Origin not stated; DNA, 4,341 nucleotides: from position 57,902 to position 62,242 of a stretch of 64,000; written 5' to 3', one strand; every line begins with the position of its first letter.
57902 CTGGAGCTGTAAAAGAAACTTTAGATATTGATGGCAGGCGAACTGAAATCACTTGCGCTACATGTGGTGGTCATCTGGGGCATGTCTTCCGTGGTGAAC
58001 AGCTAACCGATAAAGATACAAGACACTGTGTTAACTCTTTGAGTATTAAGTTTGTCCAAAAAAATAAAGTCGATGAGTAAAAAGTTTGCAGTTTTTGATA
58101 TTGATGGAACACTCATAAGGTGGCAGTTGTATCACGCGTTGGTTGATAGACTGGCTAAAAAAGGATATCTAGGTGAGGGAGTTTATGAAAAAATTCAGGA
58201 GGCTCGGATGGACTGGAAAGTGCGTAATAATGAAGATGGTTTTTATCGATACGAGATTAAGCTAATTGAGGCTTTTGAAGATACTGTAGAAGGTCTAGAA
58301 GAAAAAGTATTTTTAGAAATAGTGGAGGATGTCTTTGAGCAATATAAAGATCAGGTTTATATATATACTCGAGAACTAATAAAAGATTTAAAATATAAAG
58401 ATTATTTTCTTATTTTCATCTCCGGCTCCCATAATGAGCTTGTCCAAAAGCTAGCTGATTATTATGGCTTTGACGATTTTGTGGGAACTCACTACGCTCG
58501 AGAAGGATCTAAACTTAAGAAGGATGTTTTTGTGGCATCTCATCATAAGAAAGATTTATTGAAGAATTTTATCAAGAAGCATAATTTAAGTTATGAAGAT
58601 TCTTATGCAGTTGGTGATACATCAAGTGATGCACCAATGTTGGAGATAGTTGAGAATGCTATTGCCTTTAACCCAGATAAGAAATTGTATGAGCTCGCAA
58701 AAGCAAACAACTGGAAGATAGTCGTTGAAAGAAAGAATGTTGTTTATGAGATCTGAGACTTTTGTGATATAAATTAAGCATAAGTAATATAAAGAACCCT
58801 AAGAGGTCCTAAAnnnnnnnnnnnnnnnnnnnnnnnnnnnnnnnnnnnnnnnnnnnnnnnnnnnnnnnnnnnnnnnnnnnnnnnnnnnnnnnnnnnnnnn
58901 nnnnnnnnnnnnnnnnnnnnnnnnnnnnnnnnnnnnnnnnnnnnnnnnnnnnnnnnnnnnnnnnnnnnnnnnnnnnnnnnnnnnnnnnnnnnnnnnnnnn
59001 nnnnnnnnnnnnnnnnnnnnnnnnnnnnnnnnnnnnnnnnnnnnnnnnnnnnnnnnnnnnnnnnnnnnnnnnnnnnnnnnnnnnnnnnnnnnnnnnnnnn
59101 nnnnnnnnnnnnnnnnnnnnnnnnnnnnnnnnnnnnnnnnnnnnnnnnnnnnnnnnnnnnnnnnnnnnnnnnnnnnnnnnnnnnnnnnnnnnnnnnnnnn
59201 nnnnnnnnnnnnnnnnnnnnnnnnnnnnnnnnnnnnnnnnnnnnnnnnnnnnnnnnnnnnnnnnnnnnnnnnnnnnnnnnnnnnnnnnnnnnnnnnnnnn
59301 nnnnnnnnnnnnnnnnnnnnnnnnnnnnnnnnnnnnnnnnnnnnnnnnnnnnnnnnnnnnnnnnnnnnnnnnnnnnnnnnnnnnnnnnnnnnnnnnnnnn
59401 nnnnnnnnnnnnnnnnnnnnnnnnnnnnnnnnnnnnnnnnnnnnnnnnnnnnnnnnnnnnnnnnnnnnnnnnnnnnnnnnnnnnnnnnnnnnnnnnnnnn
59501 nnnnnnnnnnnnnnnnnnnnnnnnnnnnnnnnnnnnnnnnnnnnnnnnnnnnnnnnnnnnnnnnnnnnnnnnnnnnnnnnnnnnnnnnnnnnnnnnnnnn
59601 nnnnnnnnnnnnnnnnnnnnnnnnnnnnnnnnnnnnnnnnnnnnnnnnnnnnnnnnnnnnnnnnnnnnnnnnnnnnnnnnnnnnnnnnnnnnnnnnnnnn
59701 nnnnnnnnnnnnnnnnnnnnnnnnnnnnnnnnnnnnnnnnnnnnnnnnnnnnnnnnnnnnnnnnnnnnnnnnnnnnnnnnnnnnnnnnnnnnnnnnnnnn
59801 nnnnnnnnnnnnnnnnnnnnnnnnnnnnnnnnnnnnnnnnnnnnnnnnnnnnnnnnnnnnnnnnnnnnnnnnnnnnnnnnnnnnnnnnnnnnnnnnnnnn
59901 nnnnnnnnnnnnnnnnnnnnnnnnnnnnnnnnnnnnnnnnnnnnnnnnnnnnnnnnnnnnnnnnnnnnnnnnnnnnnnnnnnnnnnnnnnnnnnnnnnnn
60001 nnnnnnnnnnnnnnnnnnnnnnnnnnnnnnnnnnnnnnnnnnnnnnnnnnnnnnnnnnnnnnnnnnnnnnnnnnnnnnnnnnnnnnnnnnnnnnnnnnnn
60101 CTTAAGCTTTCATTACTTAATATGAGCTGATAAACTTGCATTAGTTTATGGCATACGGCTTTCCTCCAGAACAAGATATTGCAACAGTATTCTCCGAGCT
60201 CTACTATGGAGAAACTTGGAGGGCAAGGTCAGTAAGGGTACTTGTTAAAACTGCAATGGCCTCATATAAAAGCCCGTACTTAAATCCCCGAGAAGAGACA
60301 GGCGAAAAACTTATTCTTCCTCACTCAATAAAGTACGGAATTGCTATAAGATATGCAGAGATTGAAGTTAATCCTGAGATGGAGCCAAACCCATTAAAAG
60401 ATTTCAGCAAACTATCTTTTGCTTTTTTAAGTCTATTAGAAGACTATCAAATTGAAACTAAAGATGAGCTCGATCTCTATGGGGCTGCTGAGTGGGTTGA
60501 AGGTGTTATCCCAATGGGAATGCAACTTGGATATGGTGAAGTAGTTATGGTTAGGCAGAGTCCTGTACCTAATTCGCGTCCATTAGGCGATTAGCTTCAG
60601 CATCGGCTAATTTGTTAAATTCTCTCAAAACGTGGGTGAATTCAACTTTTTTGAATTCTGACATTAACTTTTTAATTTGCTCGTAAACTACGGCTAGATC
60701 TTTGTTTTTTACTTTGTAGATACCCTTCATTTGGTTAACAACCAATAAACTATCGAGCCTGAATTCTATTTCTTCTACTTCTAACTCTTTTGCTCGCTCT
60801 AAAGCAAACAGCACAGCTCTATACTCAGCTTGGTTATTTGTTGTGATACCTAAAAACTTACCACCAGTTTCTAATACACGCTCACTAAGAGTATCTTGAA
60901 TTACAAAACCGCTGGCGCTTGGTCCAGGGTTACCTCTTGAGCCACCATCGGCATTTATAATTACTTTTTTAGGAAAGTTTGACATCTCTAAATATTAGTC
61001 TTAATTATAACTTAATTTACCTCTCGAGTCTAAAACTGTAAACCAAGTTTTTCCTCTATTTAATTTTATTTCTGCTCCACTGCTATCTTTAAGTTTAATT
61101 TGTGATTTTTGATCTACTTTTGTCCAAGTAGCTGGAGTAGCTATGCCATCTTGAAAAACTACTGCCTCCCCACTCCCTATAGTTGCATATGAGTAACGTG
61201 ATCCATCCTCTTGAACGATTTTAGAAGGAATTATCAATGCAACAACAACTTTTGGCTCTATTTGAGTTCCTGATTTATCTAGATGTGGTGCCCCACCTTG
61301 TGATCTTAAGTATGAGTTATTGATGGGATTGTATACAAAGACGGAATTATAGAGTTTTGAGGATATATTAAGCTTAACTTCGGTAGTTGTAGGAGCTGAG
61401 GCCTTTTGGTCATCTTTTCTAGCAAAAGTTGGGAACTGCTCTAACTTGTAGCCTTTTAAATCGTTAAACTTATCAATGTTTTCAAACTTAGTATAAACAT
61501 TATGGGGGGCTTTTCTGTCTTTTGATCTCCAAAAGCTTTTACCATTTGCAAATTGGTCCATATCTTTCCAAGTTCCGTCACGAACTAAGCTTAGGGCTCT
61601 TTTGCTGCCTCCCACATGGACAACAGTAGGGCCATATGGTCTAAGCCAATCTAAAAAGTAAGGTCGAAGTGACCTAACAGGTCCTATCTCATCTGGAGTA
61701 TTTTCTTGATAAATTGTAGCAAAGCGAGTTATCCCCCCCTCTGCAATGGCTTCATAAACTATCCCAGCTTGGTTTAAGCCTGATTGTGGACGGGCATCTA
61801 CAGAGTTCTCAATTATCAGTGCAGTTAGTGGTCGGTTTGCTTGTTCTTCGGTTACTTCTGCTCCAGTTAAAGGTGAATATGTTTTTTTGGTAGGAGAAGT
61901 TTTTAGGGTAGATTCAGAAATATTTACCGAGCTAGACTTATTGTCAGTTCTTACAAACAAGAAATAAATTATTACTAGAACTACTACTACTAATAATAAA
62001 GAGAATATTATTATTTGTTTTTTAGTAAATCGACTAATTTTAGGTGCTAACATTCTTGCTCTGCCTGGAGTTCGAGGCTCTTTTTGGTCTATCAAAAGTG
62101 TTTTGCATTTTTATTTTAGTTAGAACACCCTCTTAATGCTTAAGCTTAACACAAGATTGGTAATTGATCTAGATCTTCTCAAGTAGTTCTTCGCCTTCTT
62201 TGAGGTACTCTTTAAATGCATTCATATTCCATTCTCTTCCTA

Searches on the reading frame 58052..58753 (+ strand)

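Call 86: search_protein_families(library=pfam, proteins=[window:58052-58753:+], max_evalue=0.001)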
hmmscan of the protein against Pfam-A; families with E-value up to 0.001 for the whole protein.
window:58052-58753:+ (234 aa): 5 families
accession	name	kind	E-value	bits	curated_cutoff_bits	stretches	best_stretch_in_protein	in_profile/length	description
PF12710.13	HAD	-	3e-19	70.6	27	1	13-198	1-189/189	haloacid dehalogenase-like hydrolase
PF00702.32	Hydrolase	-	3e-14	54.3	26.4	1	13-198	4-188/191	haloacid dehalogenase-like hydrolase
PF08282.18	Hydrolase_3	-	1.5e-07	31.8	20.9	1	96-206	120-228/255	haloacid dehalogenase-like hydrolase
PF13419.12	HAD_2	-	0.00023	21.8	23.8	1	14-194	2-165/178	Haloacid dehalogenase-like hydrolase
PF24694.1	LNS2_PITM1-3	-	0.00044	20.7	27.7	0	99-186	19-102/124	PITM 1-3, LNS2 domain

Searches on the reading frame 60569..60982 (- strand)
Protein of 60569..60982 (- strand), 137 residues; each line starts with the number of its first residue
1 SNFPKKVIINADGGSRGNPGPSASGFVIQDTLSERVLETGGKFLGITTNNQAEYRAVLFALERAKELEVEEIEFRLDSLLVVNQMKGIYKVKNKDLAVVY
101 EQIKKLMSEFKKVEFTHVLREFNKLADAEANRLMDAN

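Call 86: search_protein_families(library=pfam, proteins=[window:60569-60982:-], max_evalue=0.001)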
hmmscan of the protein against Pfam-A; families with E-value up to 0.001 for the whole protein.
window:60569-60982:- (137 aa): 2 families
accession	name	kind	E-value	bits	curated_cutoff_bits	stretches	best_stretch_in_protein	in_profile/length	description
PF13456.12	RVT_3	-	2.8e-26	92.3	21.6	1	10-132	1-122/123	Reverse transcriptase-like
PF00075.30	RNase_H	-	1.3e-09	38.8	25.8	1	5-118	2-119/141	RNase H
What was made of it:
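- On Diversity-generating retroelement (DGR) target: The RVT_3/RNase H ORF at 60569-60985 is an RNase H-type protein 7 kb away (call 86).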

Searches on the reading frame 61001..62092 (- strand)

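Call 86: search_protein_families(library=pfam, proteins=[window:61001-62092:-], max_evalue=0.001)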
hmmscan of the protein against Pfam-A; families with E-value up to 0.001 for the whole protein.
window:61001-62092:- (363 aa): 2 families
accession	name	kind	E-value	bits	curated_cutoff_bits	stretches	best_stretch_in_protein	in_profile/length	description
PF11258.13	DUF3048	-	5e-47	160.2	25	1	75-215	1-147/148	Protein of unknown function (DUF3048) N-terminal domain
PF17479.7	DUF3048_C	-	6.4e-23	81.7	25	1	242-350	4-113/114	Protein of unknown function (DUF3048) C-terminal domain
